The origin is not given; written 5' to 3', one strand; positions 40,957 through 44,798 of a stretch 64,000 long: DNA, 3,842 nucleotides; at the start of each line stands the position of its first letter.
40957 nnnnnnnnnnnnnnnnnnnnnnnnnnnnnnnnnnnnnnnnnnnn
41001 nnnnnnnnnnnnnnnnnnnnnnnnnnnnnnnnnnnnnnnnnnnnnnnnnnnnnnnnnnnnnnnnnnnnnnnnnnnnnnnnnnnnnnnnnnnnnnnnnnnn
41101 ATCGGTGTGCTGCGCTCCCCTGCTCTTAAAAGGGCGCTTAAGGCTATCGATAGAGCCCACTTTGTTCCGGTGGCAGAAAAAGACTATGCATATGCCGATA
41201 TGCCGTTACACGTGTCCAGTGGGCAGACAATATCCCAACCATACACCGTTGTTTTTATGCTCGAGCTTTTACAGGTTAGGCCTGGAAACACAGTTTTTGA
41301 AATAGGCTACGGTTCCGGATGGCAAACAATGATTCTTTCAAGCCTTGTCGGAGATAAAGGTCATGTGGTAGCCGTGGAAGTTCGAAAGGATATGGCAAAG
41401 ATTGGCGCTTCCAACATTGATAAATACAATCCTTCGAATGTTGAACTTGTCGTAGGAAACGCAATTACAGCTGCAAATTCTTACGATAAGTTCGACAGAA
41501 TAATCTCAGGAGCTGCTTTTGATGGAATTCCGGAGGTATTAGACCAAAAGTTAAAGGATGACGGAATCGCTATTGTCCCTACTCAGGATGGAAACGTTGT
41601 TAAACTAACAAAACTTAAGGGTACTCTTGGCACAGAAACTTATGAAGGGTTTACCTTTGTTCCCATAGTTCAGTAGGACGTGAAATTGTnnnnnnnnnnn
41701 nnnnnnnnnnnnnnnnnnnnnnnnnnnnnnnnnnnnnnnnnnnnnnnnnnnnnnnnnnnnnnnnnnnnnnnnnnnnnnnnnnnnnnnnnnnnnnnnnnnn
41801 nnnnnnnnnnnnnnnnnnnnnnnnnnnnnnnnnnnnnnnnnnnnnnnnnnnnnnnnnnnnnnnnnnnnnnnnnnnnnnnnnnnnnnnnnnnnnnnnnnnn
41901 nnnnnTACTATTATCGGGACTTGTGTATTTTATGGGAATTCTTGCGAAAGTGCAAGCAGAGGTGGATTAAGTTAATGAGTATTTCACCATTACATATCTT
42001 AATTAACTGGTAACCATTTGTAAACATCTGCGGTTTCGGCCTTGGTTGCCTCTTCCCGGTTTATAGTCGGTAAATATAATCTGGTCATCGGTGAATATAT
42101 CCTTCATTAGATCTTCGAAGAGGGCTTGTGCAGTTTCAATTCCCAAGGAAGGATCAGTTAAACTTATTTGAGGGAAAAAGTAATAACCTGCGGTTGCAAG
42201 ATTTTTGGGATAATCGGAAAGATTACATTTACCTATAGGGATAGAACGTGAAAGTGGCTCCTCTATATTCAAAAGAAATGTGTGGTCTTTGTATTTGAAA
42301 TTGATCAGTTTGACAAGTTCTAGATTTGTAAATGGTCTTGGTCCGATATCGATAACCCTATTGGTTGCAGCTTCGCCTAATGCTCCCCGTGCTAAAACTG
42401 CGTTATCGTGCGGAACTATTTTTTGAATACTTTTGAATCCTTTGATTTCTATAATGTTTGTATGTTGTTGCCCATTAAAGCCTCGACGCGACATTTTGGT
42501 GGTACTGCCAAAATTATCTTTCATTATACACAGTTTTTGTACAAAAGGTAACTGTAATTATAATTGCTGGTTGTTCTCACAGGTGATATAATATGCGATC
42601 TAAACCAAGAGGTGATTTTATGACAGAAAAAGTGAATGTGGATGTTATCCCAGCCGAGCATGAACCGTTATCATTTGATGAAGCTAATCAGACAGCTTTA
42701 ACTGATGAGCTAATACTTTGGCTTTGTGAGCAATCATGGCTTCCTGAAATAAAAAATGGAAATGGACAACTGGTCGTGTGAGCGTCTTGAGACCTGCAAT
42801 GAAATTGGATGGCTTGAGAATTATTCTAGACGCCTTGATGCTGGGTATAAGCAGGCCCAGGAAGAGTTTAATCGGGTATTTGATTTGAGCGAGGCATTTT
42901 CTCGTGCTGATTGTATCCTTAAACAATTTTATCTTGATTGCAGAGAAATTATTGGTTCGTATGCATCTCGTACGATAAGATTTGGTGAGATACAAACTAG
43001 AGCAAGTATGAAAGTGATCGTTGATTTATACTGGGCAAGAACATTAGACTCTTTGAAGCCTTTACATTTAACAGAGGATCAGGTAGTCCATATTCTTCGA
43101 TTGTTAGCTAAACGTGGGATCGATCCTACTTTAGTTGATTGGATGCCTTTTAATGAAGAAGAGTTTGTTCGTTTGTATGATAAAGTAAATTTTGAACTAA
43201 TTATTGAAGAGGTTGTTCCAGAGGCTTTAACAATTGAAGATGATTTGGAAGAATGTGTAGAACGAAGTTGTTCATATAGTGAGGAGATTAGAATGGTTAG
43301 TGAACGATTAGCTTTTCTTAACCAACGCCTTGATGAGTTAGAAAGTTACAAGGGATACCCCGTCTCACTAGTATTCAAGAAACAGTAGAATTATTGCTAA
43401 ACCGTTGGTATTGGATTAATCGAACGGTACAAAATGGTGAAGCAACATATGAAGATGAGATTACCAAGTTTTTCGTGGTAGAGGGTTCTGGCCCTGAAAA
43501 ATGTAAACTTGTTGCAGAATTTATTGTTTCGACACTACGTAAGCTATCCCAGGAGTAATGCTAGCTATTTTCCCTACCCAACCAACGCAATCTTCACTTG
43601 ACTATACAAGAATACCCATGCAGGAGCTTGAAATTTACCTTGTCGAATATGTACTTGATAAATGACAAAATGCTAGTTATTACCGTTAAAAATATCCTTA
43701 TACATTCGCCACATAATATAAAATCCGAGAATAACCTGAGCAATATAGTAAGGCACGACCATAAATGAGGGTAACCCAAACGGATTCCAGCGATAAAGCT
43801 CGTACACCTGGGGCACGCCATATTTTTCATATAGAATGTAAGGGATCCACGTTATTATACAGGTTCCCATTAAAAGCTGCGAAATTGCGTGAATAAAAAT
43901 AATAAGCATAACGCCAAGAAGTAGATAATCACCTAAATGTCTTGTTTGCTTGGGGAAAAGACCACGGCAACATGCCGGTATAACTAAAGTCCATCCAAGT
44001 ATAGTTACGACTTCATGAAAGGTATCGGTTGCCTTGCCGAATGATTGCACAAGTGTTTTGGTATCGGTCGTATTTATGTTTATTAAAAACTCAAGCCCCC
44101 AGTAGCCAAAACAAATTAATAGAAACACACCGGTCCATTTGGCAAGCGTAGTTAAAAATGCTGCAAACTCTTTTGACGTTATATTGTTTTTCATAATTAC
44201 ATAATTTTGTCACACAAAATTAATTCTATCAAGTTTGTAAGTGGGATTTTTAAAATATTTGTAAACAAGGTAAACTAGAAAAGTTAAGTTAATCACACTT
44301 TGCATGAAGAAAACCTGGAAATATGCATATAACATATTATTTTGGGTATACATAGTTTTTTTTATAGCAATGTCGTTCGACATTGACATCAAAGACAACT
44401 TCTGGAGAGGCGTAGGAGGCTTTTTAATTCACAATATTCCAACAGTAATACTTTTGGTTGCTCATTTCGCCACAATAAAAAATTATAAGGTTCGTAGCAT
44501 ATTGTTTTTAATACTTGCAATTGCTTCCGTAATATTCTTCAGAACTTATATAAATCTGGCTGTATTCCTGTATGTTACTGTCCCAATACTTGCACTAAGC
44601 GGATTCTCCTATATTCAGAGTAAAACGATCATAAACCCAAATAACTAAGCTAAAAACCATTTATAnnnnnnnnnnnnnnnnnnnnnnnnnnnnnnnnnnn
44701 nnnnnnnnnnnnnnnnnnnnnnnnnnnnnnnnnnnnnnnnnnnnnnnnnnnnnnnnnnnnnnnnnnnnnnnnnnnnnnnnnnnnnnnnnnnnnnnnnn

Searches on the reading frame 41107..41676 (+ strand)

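Call 9: search_protein_families(library=pfam, proteins=[window:41107-41676:+], max_evalue=0.01)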
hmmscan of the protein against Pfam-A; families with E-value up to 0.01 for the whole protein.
window:41107-41676:+ (189 aa): 11 families
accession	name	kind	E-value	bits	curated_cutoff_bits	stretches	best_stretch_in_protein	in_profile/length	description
PF01135.25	PCMT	-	1.4e-40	139.8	20.3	1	3-188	17-206/210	Protein-L-isoaspartate(D-aspartate) O-methyltransferase (PCMT)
PF01209.24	Ubie_methyltran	-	2.8e-08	33.9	20.1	1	50-134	38-122/233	ubiE/COQ5 methyltransferase family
PF13649.12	Methyltransf_25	-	4.5e-08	34.1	27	1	63-141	1-77/97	Methyltransferase domain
PF13847.12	Methyltransf_31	-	4.9e-07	30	27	1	59-143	3-89/145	Methyltransferase domain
PF00398.26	RrnaAD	-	1.6e-05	24.6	24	1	52-122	23-88/263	Ribosomal RNA adenine dimethylase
PF02390.23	Methyltransf_4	-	0.00024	21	24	1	62-122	4-63/173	Putative methyltransferase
PF08241.18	Methyltransf_11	-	0.00048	21.2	21.2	1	65-142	2-74/95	Methyltransferase domain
PF01189.24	Methyltr_RsmB-F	-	0.00049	20.3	27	1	54-133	3-84/199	16S rRNA methyltransferase RsmB/F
PF01596.23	Methyltransf_3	-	0.00081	19.2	22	1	50-123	35-109/204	O-methyltransferase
PF02353.26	CMAS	-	0.00098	18.9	27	1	48-141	51-140/273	Mycolic acid cyclopropane synthetase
PF08704.16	GCD14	-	0.0065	16.6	26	1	49-101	30-82/247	tRNA methyltransferase complex GCD14 subunit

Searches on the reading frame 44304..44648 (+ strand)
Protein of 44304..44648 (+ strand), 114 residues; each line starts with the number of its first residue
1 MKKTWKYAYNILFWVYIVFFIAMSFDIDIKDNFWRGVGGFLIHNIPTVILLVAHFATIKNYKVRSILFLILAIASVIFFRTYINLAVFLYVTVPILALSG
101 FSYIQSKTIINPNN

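Call 9: search_protein_families(library=pfam, proteins=[window:44304-44648:+], max_evalue=0.01)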
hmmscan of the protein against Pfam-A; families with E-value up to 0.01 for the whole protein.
window:44304-44648:+ (114 aa): 1 family
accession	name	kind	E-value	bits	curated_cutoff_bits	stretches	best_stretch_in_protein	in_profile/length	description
PF24709.1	DUF7670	-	1e-08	36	29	1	6-98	9-102/118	Domain of unknown function (DUF7670)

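Call 53: search_protein_families(library=pfam, proteins=[window:44304-44648:+], max_evalue=5)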
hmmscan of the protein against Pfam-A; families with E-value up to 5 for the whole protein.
window:44304-44648:+ (114 aa): 1 family
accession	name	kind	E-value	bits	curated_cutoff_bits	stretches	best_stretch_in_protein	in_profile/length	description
PF24709.1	DUF7670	-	1e-08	36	29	1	6-98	9-102/118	Domain of unknown function (DUF7670)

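Call 95: search_protein_families(library=ncbifam, proteins=[window:44304-44648:+], max_evalue=1)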
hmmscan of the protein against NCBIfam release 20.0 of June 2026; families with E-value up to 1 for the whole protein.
window:44304-44648:+ (114 aa): 0 families
